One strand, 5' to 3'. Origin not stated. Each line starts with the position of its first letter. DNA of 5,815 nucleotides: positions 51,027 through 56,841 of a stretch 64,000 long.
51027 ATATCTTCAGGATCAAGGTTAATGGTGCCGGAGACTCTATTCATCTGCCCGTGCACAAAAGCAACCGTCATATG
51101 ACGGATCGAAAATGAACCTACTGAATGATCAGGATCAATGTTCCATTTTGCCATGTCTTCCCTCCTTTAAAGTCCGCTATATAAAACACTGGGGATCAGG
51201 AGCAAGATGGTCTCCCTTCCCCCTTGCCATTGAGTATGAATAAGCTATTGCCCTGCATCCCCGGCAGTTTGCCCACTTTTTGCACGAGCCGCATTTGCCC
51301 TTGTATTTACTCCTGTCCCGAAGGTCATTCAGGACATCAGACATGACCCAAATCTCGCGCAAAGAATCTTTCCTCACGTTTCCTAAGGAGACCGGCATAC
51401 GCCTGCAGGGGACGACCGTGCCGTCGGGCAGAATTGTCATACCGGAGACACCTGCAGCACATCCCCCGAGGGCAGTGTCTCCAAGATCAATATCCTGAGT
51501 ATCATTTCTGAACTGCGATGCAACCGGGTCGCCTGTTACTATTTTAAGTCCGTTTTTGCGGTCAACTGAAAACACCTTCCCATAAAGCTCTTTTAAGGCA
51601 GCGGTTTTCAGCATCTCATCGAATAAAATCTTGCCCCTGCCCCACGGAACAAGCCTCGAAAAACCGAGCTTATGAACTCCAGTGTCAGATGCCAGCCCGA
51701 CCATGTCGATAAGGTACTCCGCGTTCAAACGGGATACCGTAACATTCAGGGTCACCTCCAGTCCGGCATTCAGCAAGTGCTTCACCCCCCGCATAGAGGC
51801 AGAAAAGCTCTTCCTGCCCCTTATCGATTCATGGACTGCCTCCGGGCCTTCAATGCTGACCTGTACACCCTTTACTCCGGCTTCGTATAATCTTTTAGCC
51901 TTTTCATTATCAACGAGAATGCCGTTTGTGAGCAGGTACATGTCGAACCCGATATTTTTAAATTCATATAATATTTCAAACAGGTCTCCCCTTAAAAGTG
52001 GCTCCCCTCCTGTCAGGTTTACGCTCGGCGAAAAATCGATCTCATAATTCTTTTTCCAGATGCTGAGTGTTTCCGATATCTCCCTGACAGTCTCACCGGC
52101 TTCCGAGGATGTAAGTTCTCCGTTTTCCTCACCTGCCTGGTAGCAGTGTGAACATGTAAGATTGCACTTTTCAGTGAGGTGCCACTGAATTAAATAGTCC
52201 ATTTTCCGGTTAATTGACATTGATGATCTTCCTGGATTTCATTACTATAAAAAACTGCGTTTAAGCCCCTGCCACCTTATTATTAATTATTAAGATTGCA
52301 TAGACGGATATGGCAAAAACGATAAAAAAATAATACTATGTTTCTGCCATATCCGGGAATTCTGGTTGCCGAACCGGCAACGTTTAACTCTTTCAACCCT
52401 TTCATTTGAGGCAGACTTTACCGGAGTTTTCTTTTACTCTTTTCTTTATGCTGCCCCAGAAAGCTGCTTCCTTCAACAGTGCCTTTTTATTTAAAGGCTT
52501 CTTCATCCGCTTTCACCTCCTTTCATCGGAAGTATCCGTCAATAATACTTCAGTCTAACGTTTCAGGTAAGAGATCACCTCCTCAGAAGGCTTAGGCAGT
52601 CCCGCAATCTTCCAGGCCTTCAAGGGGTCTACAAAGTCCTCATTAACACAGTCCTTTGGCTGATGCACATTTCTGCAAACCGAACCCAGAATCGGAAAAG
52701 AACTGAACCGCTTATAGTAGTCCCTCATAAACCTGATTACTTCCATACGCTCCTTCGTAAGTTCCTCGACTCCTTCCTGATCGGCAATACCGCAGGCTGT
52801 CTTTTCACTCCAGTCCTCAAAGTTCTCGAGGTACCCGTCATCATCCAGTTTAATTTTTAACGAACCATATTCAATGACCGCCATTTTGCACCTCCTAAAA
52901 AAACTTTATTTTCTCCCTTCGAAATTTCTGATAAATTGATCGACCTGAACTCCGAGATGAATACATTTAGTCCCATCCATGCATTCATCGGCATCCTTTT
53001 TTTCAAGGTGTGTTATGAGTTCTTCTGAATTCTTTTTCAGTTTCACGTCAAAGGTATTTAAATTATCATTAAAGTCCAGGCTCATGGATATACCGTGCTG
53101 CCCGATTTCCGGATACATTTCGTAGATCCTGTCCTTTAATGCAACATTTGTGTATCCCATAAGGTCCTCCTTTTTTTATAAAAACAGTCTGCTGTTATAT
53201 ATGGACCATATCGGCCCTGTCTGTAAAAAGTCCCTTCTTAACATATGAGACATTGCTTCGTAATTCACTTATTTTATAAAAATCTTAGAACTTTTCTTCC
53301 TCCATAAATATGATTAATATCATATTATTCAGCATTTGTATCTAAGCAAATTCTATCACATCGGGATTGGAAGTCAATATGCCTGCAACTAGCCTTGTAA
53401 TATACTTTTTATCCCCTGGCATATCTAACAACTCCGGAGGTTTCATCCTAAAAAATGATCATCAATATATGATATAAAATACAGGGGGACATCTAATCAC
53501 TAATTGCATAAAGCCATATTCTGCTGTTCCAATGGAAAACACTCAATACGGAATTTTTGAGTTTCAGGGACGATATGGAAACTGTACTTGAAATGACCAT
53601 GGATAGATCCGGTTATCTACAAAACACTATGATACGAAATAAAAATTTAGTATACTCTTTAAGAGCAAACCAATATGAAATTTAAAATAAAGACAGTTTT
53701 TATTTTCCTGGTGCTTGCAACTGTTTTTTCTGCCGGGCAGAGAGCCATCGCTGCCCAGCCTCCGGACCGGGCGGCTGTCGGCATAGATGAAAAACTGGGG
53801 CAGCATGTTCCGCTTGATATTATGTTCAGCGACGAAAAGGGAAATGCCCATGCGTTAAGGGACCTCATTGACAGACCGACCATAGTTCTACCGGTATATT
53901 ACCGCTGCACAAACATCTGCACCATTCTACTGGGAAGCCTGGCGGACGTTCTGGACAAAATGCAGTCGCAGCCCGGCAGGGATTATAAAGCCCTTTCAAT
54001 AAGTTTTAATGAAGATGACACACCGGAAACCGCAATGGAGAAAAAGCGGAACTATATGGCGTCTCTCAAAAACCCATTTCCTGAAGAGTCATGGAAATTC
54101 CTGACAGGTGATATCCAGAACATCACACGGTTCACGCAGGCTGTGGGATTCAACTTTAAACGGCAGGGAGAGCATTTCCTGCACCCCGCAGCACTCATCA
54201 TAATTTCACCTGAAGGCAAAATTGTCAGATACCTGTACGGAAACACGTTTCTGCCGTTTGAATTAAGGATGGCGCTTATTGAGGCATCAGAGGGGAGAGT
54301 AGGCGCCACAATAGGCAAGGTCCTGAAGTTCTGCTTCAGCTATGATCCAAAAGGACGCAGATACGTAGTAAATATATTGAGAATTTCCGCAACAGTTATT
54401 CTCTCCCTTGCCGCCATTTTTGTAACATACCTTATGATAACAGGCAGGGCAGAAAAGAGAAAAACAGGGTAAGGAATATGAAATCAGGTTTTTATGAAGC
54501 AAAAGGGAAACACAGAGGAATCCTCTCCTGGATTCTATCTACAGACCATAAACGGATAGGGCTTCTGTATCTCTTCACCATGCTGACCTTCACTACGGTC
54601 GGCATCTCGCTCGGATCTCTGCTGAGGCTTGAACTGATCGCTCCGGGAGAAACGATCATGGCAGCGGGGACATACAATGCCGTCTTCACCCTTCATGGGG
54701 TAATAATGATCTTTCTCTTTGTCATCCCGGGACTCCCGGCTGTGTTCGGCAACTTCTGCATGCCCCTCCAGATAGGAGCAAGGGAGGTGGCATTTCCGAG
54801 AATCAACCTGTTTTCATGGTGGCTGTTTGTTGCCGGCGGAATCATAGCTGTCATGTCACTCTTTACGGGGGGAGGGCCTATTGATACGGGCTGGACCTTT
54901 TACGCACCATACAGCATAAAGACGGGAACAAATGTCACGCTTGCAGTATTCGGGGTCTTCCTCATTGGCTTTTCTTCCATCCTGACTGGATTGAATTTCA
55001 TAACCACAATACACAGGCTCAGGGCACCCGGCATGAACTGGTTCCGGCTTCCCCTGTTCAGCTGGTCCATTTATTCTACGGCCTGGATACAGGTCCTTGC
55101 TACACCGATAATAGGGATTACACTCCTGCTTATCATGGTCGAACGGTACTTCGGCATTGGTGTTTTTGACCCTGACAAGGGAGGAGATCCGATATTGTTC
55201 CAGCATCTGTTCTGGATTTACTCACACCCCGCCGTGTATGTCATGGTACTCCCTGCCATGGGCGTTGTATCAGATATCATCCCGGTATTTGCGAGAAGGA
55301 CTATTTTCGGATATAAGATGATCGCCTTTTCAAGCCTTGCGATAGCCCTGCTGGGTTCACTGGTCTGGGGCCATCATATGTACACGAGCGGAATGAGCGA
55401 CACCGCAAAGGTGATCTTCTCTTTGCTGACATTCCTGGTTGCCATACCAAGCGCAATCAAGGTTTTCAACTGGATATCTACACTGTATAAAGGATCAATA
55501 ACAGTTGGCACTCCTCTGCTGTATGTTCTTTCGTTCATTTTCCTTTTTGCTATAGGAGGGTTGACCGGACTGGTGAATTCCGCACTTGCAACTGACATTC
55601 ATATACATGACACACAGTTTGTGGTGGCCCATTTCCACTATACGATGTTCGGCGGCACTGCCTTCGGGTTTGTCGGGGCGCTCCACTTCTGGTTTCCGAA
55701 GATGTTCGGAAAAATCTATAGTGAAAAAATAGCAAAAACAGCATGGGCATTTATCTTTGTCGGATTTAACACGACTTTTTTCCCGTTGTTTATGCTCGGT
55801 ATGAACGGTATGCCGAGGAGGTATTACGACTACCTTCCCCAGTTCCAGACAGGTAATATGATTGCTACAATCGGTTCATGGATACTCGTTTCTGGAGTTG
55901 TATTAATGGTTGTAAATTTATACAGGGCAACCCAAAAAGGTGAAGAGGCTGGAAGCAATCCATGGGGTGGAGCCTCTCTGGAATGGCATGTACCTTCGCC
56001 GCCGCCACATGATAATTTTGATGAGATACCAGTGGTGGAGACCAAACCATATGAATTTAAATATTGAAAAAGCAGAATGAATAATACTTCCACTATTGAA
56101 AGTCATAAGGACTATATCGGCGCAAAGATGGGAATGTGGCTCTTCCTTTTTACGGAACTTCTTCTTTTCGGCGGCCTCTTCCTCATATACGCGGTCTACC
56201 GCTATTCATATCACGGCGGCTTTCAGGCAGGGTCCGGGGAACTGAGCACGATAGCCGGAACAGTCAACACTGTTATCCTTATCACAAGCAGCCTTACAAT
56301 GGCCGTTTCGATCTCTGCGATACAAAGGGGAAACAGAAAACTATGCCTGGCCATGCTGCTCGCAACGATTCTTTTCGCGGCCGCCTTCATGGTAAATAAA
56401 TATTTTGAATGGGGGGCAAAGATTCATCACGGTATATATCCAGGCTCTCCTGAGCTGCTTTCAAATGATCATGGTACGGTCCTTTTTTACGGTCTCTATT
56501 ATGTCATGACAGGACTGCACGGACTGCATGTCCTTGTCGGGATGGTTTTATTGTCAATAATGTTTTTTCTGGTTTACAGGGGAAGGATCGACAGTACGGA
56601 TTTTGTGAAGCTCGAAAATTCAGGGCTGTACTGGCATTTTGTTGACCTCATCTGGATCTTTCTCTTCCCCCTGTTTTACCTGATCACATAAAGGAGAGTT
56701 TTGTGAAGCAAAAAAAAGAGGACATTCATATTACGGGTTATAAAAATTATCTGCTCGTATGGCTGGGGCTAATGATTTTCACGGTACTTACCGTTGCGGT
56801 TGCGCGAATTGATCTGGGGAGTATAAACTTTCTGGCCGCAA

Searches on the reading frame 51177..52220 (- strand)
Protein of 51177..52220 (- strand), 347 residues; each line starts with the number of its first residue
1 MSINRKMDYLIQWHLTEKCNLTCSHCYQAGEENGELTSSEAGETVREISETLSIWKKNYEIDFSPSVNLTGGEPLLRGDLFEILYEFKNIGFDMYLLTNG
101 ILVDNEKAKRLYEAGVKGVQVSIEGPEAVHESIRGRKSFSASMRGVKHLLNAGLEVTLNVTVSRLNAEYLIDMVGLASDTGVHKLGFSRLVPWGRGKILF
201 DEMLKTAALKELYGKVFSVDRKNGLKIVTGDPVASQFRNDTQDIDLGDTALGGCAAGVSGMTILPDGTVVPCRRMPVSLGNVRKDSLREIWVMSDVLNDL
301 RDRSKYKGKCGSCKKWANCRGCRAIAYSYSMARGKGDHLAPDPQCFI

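Call 33: search_protein_families(library=pfam, proteins=[window:51177-52220:-], max_evalue=0.001)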
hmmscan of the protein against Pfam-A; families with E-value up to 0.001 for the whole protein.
window:51177-52220:- (347 aa): 3 families
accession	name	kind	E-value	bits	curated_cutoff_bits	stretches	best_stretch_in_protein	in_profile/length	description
PF04055.27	Radical_SAM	-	8.5e-22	78.5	29.5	1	15-174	3-163/166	Radical SAM superfamily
PF13186.11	SPASM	-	3.2e-12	47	21.5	1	254-314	1-67/67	Iron-sulfur cluster-binding domain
PF13353.11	Fer4_12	-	3.2e-05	24.7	22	1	16-126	12-116/137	4Fe-4S single cluster domain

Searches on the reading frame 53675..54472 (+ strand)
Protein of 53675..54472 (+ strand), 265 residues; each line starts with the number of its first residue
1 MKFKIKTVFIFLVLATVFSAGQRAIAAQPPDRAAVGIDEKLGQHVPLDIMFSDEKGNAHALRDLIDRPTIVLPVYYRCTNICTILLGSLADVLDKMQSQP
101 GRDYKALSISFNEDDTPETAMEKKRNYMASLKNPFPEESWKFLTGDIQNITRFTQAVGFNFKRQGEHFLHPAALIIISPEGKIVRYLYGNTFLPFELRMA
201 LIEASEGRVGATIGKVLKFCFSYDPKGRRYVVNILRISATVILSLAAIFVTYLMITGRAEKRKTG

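Call 68: search_protein_families(library=pfam, proteins=[window:53675-54472:+], max_evalue=0.00001)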
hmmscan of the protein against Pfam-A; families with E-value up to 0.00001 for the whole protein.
window:53675-54472:+ (265 aa): 1 family
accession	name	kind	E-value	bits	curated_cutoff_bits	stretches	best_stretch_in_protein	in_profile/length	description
PF02630.20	SCO1-SenC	-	2.9e-07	30.9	22.8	1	51-182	6-133/134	SCO1/SenC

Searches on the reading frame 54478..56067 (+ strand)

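Call 68: search_protein_families(library=pfam, proteins=[window:54478-56067:+], max_evalue=0.00001)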
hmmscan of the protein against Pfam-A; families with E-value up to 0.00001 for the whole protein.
window:54478-56067:+ (529 aa): 1 family
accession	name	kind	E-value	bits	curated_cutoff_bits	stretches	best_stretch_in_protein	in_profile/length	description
PF00115.25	COX1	-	8.4e-150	499.9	34.8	1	26-469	1-436/436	Cytochrome C and Quinol oxidase polypeptide I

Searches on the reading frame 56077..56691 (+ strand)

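Call 68: search_protein_families(library=pfam, proteins=[window:56077-56691:+], max_evalue=0.00001)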
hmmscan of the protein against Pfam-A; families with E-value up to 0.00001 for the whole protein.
window:56077-56691:+ (204 aa): 1 family
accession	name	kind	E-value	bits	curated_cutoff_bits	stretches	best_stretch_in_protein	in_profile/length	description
PF00510.24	COX3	-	5e-19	69.6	23.8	1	14-202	74-255/258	Cytochrome c oxidase subunit III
